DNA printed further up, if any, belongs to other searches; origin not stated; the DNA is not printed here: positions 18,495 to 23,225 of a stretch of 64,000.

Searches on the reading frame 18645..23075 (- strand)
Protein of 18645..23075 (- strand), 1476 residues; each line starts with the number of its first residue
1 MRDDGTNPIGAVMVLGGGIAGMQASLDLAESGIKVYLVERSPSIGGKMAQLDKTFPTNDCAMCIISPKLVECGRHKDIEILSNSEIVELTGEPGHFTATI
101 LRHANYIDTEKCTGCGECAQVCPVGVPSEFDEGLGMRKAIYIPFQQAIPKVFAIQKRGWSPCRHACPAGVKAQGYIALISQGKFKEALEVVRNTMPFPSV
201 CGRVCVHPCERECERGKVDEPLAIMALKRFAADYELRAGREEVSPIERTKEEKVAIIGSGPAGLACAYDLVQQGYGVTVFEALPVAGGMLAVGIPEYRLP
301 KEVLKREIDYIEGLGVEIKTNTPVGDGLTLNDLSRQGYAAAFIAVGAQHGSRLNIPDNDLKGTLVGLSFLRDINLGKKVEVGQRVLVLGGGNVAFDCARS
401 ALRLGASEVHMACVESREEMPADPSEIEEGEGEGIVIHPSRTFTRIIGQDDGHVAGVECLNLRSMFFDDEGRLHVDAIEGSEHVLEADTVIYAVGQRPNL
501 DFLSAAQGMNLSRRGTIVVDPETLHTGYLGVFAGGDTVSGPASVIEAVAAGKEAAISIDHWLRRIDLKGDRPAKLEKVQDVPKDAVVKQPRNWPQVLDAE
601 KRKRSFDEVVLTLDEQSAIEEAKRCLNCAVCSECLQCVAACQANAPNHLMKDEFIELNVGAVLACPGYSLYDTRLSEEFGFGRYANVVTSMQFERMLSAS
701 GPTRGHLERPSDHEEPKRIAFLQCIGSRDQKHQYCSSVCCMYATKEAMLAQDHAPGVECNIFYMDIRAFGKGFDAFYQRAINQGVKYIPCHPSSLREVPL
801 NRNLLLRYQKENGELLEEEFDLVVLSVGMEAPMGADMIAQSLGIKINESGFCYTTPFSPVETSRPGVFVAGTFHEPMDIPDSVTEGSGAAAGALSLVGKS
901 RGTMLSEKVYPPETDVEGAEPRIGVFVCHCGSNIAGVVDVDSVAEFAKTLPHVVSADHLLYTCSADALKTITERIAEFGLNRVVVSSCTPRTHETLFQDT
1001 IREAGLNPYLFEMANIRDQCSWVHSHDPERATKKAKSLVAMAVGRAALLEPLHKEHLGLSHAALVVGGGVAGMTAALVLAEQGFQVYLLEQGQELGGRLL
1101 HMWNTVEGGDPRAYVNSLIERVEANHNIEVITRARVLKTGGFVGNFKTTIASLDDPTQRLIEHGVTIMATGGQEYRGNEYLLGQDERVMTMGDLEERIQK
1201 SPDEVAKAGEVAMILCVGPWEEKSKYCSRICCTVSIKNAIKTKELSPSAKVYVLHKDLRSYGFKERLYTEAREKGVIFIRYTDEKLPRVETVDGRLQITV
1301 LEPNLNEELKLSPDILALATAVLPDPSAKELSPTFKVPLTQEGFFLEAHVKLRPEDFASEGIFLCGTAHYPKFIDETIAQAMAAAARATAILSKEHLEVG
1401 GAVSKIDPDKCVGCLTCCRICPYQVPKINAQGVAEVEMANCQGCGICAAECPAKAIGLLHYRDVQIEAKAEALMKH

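Call 23: search_protein_families(library=pfam, proteins=[window:18645-23075:-])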
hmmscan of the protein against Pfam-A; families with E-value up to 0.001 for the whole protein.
window:18645-23075:- (1476 aa): 24 families
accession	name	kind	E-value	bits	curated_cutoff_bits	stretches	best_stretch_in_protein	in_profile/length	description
PF07992.20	Pyr_redox_2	-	1.7e-52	179.1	26.1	3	253-551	2-291/291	Pyridine nucleotide-disulphide oxidoreductase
PF13450.12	NAD_binding_8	-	2.1e-23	82.8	21.9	3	256-290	1-35/68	NAD(P)-binding Rossmann-like domain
PF14691.11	Fer4_20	-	1.6e-20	73.5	25.8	1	160-237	30-110/113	Dihydroprymidine dehydrogenase domain II, 4Fe-4S cluster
PF12831.13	FAD_oxidored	-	4.6e-19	69.4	27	2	12-49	2-39/416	FAD dependent oxidoreductase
PF13738.12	Pyr_redox_3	-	1.2e-18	67.9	30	1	382-535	164-305/305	Pyridine nucleotide-disulphide oxidoreductase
PF01266.30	DAO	-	3.3e-17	63.5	27.9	2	253-287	1-35/353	FAD dependent oxidoreductase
PF00890.30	FAD_binding_2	-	1e-15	58.3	20.4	3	1064-1098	3-37/414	FAD binding domain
PF00070.33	Pyr_redox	-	1.9e-15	57.6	22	0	12-47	2-36/82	Pyridine nucleotide-disulphide oxidoreductase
PF03486.20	HI0933_like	-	8.7e-13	48.7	50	1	1063-1100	3-40/244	HI0933-like protein Rossmann domain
PF01946.23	Thi4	-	1.5e-12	47.7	26.2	0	249-290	15-58/235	Thi4 family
PF00037.32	Fer4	-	3.1e-11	43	21.1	1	106-126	2-22/24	4Fe-4S binding domain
PF01134.28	GIDA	-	9.8e-11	41.8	22.1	0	12-48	2-29/391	Glucose inhibited division protein A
PF01262.27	AlaDh_PNT_C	-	2.8e-10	40.4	23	0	10-59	29-75/214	Alanine dehydrogenase/PNT, C-terminal domain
PF01494.25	FAD_binding_3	-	3.1e-10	40.2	22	0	1063-1092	4-33/349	FAD binding domain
PF01593.30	Amino_oxidase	-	7e-10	39.2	19.8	0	262-288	2-28/443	Flavin containing amine oxidoreductase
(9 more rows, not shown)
